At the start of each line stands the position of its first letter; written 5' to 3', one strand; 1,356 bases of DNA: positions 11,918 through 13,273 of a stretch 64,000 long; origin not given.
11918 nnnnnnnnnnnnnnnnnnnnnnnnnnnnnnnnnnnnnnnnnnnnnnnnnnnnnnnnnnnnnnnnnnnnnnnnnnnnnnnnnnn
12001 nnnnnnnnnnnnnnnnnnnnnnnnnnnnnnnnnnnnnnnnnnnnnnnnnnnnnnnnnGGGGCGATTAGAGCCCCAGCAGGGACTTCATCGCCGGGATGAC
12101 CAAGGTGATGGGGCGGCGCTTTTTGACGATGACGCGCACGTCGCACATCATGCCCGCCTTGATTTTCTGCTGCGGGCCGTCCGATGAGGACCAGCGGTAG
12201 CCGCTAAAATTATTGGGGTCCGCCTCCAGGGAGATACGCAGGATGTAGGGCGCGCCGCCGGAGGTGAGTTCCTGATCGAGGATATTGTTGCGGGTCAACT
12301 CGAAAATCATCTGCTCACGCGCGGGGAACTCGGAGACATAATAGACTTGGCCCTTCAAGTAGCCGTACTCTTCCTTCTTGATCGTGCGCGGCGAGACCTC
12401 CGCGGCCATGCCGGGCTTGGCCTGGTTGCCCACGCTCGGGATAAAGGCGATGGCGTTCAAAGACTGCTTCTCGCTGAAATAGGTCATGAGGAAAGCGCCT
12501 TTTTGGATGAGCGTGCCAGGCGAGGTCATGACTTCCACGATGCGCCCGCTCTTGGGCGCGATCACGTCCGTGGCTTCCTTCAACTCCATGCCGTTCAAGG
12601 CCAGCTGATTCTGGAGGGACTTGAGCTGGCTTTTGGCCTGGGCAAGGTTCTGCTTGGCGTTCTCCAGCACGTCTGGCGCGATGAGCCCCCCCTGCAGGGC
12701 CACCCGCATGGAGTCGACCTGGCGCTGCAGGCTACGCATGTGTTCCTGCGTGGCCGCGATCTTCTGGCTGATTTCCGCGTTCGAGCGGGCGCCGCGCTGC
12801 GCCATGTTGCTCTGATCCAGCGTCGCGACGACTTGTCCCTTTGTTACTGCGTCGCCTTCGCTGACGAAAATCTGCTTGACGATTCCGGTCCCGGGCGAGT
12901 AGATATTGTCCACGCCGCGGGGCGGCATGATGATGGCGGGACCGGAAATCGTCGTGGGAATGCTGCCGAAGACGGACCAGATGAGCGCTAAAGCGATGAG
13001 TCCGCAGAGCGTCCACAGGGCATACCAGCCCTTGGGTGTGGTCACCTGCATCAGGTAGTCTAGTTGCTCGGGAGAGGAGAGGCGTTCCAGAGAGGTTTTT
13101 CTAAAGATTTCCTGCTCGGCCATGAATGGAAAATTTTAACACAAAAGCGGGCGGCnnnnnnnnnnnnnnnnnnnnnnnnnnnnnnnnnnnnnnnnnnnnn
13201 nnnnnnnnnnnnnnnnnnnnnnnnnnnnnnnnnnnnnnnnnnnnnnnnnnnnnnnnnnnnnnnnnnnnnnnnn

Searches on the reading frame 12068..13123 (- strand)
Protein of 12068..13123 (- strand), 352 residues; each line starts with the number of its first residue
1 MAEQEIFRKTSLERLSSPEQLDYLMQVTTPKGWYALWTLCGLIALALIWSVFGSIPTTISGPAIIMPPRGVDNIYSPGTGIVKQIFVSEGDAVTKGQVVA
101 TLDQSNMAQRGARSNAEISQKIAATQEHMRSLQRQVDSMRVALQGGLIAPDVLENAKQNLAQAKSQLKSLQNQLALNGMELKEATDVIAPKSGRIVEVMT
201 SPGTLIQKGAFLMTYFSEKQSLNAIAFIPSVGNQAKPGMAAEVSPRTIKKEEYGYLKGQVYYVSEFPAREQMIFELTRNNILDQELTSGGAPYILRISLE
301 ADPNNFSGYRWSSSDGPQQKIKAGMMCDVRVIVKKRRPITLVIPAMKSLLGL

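Call 7: search_protein_families(library=pfam, proteins=[window:12068-13123:-], max_evalue=0.01)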
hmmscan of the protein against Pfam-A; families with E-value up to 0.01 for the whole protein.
window:12068-13123:- (352 aa): 7 families
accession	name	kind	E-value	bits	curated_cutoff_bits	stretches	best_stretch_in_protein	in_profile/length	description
PF00364.28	Biotin_lipoyl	-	4.2e-07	30.2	22.1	1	74-102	45-73/73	Biotin-requiring enzyme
PF13437.12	HlyD_3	-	1.4e-06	29.4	22.2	0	187-267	2-80/106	HlyD family secretion protein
PF13533.13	Biotin_lipoyl_2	-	5.4e-06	26.5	29.8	1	80-103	9-32/32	Biotin-lipoyl like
PF16576.10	HlyD_D23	-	6.9e-06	25.9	30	1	74-251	22-175/214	Barrel-sandwich domain of CusB or HlyD membrane-fusion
PF02321.23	OEP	-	0.00015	22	22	1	120-185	121-186/187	Outer membrane efflux protein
PF12700.13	HlyD_2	-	0.00065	19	25.1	1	73-181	66-184/416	HlyD family secretion protein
PF01551.29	Peptidase_M23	-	0.0045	17.6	28.7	0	82-108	52-78/96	Peptidase family M23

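Call 8: search_protein_families(library=ncbifam, proteins=[window:12068-13123:-], max_evalue=0.01)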
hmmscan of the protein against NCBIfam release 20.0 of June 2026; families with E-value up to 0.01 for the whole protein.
window:12068-13123:- (352 aa): 32 families (the best 25 are shown)
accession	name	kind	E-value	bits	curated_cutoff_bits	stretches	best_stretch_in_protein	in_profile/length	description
TIGR03794.1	NHLM_micro_HlyD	equivalog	2.8e-83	280.2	156.2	2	156-347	225-420/421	NHLP bacteriocin system secretion protein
TIGR01843.1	type_I_hlyD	subfamily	2.2e-23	82.9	208.65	2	32-107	4-79/422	HlyD family type I secretion periplasmic adaptor subunit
TIGR01730.1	RND_mfp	subfamily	1.5e-17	63.6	94.9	1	79-251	34-201/322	efflux RND transporter periplasmic adaptor subunit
NF002939.0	PRK03598.1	equivalog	4.6e-11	42.4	393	2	156-264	177-281/332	secretion protein HlyD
NF007850.1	PRK10559.1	equivalog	4.9e-10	39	400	1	71-247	40-210/303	p-hydroxybenzoic acid efflux pump subunit AaeA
TIGR00999.1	8a0102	subfamily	2.9e-09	36.4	319.3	1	90-264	1-168/271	CzcB/NccB family metal efflux transporter periplasmic adaptor subunit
TIGR02971.1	heterocyst_DevB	subfamily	2.9e-08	33.5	129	1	72-173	14-112/327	ABC exporter membrane fusion protein, DevB family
NF008814.0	PRK11854.1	equivalog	1.7e-07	30.1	722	1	74-221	46-184/637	pyruvate dehydrogenase complex dihydrolipoyllysine-residue acetyltransferase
TIGR00998.1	8a0101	subfamily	1.8e-07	30.5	390.8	1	78-168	49-125/334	EmrA/EmrK family multidrug efflux transporter periplasmic adaptor subunit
TIGR01348.1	PDHac_trf_long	equivalog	9.9e-07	27.7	552.1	1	73-224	44-200/587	dihydrolipoyllysine-residue acetyltransferase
NF045904.1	RND-peri-MexE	equivalog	2.3e-06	26.7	714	1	79-214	71-201/390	multidrug efflux RND transporter periplasmic adaptor subunit MexE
TIGR01000.1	bacteriocin_acc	subfamily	2.4e-06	26.7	258.85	1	42-136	31-128/457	bacteriocin secretion accessory protein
NF033138.2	RND-peri-MexC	equivalog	2.8e-06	26.7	625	1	71-214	63-202/375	MexC family multidrug efflux RND transporter periplasmic adaptor subunit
NF007785.0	PRK10476.1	equivalog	9.9e-06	24.6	376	1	159-220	184-244/347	multidrug transporter subunit MdtN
NF004309.0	PRK05704.1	equivalog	2e-05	24.2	449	1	73-149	47-102/408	2-oxoglutarate dehydrogenase complex dihydrolipoyllysine-residue succinyltransferase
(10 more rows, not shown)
